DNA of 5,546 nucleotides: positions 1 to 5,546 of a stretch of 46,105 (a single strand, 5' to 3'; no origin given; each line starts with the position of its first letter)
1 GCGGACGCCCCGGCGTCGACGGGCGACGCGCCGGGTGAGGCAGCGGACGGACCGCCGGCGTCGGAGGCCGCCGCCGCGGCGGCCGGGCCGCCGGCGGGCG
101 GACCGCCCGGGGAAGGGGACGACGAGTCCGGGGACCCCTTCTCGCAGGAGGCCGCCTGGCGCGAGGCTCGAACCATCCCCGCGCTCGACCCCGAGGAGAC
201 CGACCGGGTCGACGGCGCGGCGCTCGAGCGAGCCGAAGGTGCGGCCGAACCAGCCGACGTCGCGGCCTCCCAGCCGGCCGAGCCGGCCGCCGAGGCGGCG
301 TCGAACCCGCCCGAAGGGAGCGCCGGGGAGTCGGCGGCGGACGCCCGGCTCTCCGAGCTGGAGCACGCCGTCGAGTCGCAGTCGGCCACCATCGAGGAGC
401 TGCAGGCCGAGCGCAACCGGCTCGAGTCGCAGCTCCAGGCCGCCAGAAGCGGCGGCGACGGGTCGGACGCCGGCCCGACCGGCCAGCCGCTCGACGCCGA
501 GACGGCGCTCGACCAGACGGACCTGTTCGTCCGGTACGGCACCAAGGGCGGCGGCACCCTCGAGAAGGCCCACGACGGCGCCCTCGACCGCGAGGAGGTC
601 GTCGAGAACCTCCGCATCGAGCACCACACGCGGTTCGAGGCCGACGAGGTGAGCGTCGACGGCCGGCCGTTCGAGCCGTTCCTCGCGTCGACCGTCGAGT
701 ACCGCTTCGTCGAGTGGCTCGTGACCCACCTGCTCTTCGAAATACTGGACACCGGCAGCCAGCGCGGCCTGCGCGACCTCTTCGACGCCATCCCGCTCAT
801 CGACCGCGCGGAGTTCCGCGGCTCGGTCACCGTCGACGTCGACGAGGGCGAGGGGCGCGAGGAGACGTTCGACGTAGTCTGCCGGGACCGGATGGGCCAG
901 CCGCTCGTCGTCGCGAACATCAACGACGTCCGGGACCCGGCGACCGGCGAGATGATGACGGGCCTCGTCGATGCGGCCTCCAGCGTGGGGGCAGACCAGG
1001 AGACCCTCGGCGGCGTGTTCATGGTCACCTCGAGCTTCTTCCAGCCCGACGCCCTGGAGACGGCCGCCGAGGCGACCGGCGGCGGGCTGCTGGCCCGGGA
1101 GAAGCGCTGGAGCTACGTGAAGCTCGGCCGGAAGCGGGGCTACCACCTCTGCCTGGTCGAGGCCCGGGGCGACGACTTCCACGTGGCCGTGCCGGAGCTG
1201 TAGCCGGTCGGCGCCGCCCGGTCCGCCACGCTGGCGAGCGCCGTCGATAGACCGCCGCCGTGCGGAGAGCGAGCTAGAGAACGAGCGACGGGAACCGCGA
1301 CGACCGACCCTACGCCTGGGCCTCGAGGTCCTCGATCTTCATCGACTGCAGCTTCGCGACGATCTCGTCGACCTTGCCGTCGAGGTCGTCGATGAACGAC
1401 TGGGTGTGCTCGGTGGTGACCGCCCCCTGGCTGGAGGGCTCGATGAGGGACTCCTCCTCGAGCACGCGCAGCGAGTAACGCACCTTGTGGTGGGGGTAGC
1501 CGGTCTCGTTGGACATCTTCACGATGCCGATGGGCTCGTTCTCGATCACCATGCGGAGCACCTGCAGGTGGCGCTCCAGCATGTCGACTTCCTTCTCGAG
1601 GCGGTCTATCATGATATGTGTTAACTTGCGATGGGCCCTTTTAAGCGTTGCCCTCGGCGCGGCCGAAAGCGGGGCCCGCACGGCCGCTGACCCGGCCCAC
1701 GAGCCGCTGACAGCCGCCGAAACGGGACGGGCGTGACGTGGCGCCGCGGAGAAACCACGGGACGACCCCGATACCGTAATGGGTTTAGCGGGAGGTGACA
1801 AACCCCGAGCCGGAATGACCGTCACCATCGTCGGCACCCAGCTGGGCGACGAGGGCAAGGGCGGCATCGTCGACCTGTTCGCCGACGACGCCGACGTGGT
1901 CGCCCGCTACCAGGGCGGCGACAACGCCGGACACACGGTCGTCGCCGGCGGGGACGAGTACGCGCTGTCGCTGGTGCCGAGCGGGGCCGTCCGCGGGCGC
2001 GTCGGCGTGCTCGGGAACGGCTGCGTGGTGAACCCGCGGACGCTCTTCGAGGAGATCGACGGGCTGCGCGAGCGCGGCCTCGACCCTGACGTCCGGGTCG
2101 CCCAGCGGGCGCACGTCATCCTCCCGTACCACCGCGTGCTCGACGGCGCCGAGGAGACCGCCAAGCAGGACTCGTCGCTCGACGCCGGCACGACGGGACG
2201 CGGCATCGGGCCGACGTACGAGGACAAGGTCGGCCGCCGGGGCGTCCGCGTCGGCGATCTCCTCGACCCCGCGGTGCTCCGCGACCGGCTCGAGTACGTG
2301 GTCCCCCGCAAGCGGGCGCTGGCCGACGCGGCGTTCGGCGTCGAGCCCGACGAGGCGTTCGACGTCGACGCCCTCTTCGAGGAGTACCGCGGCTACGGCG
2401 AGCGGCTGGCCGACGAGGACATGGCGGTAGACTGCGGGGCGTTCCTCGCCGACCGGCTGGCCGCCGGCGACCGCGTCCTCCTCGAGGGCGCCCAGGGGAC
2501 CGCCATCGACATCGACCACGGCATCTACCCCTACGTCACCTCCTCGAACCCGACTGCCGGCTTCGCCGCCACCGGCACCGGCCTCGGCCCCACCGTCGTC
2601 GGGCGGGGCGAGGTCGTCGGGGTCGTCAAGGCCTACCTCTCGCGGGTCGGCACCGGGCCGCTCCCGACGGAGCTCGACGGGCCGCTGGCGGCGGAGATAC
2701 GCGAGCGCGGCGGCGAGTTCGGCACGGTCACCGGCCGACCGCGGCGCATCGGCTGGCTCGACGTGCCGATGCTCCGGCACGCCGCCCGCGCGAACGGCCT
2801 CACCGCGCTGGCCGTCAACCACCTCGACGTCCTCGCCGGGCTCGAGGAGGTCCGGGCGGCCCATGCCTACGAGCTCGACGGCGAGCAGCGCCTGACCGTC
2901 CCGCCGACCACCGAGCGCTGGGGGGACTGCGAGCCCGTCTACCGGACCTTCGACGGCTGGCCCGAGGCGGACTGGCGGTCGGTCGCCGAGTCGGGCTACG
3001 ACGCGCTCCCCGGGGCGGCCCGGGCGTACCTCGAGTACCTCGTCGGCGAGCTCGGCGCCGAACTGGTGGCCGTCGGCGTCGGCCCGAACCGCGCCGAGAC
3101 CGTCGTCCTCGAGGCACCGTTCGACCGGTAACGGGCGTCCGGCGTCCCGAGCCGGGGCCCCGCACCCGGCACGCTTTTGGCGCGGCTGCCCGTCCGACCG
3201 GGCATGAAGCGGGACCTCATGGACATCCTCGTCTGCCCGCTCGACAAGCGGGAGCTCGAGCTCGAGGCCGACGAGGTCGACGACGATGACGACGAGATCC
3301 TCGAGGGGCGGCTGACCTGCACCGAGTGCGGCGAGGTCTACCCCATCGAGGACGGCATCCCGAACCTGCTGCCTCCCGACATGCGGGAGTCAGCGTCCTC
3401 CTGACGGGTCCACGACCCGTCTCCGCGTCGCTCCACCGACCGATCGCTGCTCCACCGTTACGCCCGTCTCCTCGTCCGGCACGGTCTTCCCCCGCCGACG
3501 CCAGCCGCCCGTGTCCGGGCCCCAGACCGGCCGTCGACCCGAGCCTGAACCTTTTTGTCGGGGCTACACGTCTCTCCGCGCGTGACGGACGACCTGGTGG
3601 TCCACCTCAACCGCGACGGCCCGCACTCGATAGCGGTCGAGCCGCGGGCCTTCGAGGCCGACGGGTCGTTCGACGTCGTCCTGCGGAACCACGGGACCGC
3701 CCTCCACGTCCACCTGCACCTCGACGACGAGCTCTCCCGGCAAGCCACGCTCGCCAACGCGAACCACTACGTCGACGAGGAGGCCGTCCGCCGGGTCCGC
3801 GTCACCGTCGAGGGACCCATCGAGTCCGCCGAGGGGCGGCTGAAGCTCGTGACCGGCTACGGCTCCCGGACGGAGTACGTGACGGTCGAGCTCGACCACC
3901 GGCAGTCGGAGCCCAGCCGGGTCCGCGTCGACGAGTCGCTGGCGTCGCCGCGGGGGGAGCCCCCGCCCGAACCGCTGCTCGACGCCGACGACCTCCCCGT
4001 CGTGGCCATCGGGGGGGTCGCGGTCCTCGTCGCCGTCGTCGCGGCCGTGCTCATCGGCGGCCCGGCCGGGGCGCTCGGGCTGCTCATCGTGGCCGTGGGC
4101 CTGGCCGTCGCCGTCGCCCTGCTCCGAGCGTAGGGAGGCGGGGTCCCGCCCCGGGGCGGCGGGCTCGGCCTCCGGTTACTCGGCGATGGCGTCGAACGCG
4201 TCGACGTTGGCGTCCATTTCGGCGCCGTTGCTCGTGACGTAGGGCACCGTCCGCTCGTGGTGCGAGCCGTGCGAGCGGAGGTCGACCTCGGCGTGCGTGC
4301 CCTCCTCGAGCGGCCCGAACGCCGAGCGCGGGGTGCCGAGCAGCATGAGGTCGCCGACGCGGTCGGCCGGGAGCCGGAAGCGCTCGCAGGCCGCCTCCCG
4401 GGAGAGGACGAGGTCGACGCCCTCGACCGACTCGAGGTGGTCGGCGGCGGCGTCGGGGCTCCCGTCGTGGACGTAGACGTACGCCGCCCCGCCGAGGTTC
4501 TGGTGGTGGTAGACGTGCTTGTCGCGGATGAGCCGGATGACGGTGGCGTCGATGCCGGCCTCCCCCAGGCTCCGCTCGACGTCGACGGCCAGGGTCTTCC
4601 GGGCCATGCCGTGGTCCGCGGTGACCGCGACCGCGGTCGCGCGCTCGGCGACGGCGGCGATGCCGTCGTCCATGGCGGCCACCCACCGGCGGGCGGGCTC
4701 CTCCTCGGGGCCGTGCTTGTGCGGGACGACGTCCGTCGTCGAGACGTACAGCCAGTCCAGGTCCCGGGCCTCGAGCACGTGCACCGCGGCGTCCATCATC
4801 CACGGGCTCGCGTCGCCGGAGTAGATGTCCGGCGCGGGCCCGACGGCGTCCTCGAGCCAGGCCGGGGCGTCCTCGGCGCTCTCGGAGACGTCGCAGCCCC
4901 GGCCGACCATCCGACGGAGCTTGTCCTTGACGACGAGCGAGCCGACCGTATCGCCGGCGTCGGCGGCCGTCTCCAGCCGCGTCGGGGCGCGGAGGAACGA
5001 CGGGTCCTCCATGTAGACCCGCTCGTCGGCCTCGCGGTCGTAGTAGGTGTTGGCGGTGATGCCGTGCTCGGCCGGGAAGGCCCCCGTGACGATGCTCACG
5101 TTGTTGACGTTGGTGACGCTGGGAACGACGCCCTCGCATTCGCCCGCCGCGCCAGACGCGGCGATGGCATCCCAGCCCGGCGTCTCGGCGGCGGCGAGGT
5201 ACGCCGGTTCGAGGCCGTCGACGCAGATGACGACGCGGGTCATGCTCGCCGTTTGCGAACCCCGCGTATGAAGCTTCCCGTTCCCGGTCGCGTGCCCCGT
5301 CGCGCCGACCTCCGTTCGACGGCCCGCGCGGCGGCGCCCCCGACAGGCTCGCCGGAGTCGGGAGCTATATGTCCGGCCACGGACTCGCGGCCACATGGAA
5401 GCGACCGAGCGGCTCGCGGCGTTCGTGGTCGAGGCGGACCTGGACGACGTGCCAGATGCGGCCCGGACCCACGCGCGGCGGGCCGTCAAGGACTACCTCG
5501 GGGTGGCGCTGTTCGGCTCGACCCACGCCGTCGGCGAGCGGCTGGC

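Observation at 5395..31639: Paralog-rich organic-acid / CoA-ester enzyme supercluster with no assignable pathway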

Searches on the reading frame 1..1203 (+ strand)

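Call 10: search_protein_families(library=pfam, proteins=[window:1-1203:+])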
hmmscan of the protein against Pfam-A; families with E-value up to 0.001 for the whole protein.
window:1-1203:+ (400 aa): 1 family
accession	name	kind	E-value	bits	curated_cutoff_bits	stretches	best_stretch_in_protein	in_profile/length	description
PF24371.1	DUF7527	-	4.7e-108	360.6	27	1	164-400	1-237/237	Domain of unknown function (DUF7527)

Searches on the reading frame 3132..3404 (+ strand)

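Call 10: search_protein_families(library=pfam, proteins=[window:3132-3404:+])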
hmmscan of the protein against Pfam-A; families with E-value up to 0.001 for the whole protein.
window:3132-3404:+ (90 aa): 1 family
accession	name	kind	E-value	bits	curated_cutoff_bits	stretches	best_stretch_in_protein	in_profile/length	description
PF03966.22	Trm112p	-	1.6e-13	50.8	22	1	26-75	1-40/40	Trm112p-like protein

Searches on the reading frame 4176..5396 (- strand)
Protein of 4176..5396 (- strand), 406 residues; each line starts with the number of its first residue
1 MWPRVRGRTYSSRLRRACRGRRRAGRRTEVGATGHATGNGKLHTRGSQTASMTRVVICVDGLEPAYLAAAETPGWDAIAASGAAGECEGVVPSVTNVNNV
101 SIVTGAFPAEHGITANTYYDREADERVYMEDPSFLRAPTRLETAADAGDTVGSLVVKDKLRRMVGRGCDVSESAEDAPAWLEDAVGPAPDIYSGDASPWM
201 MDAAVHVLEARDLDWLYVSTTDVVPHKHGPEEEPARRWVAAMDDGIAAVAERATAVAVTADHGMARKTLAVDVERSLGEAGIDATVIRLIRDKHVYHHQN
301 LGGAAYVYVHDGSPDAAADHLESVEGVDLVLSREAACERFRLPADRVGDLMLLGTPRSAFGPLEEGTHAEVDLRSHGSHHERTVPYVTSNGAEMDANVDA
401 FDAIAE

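Call 6: search_protein_families(library=pfam, proteins=[window:4176-5396:-])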
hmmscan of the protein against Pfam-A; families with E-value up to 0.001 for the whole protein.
window:4176-5396:- (406 aa): 1 family
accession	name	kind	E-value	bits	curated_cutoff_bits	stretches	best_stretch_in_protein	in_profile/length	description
PF01663.27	Phosphodiest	-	3.6e-32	112.8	23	1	55-367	2-330/342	Type I phosphodiesterase / nucleotide pyrophosphatase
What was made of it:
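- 4176..5243 (-): g05, an alkaline-phosphatase-superfamily hydrolase resembling phosphonoacetate hydrolase (PhnA). It lies outside the finding's left edge but belongs to the conserved island. Pfam Phosphodiest, 3.6e-32 (call 6).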

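Call 68: search_protein_families(library=ncbifam, proteins=[window:4176-5396:-], max_evalue=1e-8)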
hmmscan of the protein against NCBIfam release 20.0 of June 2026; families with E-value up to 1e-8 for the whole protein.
window:4176-5396:- (406 aa): 1 family
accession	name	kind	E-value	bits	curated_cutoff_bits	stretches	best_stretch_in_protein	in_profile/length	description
TIGR02335.1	hydr_PhnA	equivalog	1.2e-72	245.3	407.55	1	42-390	3-379/408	phosphonoacetate hydrolase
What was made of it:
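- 4176..5243 (-): TIGR02335 hydr_PhnA scores 245 bits against a cut-off of 407.55 (call 68).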

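Call 69: search_solved_structures(query=window:4176-5396:-, max_evalue=1e-10, show_alignments=1)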
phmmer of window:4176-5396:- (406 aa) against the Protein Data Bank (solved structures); distinct sequences matched with E-value up to 1e-10: 3.
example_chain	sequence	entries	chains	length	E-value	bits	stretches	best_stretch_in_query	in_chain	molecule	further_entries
1ei6_A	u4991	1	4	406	5.5e-62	213.8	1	43-389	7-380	PHOSPHONOACETATE HYDROLASE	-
3szy_A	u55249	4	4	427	1.5e-57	199.2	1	53-389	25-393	phosphonoacetate hydrolase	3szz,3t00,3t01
3t02_A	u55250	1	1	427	7.8e-57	196.8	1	53-389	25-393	phosphonoacetate hydrolase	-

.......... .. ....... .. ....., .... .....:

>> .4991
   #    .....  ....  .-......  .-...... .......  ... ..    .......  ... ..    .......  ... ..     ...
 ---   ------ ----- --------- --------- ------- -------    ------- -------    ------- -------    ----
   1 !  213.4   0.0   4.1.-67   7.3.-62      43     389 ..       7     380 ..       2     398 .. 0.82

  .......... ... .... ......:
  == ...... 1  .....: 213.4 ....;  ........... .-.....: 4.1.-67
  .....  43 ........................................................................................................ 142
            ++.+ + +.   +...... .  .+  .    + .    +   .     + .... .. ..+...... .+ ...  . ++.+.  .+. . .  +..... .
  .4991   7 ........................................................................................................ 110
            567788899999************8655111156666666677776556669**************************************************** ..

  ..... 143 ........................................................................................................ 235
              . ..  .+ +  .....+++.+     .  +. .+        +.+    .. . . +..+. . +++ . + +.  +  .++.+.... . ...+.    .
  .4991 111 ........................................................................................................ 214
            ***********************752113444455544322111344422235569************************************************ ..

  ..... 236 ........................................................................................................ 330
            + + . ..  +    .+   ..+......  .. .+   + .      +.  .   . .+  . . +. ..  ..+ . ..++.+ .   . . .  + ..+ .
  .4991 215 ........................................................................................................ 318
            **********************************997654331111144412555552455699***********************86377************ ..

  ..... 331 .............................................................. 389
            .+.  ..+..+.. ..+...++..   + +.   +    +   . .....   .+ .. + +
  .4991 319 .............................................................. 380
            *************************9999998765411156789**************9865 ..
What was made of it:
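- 4176..5243 (-): The only PDB hits are PhnA entries 1EI6 and 3SZY, at 214 and 199 bits, with the metal, Thr and K-D-K motifs aligned (call 69).
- On Phosphonoacetate hydrolase (PhnA): The motifs align with 1EI6 (call 69), but TIGR02335 scores 245 bits against a cut-off of 407.55 (call 68).
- g05 has only phosphonoacetate hydrolases as solved relatives (214 bits), with the metal, Thr and K-D-K motifs aligned (call 69).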

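Call 71: search_dna_similar(query=window:4176-5396:-, collection=plasmids, mode=protein, max_rows=30, max_evalue=1e-30)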
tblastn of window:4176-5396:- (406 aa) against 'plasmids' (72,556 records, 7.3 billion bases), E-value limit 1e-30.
Records with a match: 122; places in all: 125; records where one place covers at least 80% of the query: 121.
Best place of each record, by identity: 60-80% 3; <60% 119.
By first word of the organism name: Sinorhizobium 65; Ensifer 9; Aminobacter 9; Paraburkholderia 6; Burkholderia 6; Caballeronia 4; Leisingera 4; Phyllobacterium 3; Shinella 3; Halorussus 2; and 8 more.
By predicted mobility (MOB-suite, as given by PLSDB): mobilizable 61; non-mobilizable 52; conjugative 9.
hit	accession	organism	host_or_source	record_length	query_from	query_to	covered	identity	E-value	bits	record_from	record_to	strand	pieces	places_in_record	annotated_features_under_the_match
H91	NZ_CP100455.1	Halomarina sp. BND7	cell culture,sediment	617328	45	404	89%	61.7%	7e-118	384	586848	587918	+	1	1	alkaline phosphatase family protein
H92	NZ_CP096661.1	Halorussus limi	cell culture,saline soil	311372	52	401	86%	63.1%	3e-121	394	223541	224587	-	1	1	alkaline phosphatase family protein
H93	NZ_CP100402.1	Halorussus aquaticus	cell culture,saline soil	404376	52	404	87%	60.9%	3e-118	385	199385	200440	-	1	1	alkaline phosphatase family protein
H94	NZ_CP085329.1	Haladaptatus salinisoli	cell culture,saline soil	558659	52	401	86%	59.7%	9e-111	364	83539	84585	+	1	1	alkaline phosphatase family protein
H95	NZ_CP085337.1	Haladaptatus halobius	cell culture,saline soil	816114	48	404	88%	58.5%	6e-112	367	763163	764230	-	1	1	alkaline phosphatase family protein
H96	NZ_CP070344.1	Variovorax sp. PDNC026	cell culture,Plastic debris in ...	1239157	41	404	90%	38.1%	2e-46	178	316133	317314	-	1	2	none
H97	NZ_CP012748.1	Paraburkholderia caribensis MBA4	soil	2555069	36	404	91%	37.4%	1e-43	169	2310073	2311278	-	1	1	none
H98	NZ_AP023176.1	Paraburkholderia largidicola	Physopelta gutta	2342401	36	404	91%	37.1%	2e-43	169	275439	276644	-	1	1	none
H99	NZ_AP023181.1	Paraburkholderia sp. PGU19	Physopelta gutta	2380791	36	404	91%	36.8%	4e-42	165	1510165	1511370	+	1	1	none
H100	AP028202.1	Paraburkholderia largidicola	Physopelta gutta,midgut,Midgut crypts ...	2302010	36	404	91%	36.6%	6e-42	165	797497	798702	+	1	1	phnA_2: phosphonoacetate hydrolase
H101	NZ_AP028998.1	Paraburkholderia sp. 22B1P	-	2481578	36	404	91%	36.6%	1e-41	164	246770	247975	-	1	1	none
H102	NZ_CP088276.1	Phyllobacterium sp. T1293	Melilotus albus,Cell culture,root nodule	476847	39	401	89%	37.0%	3e-46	177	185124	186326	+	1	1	phnA: phosphonoacetate hydrolase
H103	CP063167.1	Variovorax paradoxus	-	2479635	55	402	86%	38.3%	1e-46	179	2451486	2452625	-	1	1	phnA: phosphonoacetate hydrolase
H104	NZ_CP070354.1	Ensifer sp. PDNC004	cell culture,Plastic debris in ...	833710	28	402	92%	35.5%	2e-46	178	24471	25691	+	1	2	phnA: phosphonoacetate hydrolase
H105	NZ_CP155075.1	Paraburkholderia sp. PREW-6R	single cell,Phlox subulata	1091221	41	402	89%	36.7%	2e-44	172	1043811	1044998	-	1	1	none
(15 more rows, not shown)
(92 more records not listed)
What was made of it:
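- All bacterial plasmid homologues are annotated phnA (call 71). g05 co-occurs strictly with the island (call 71).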
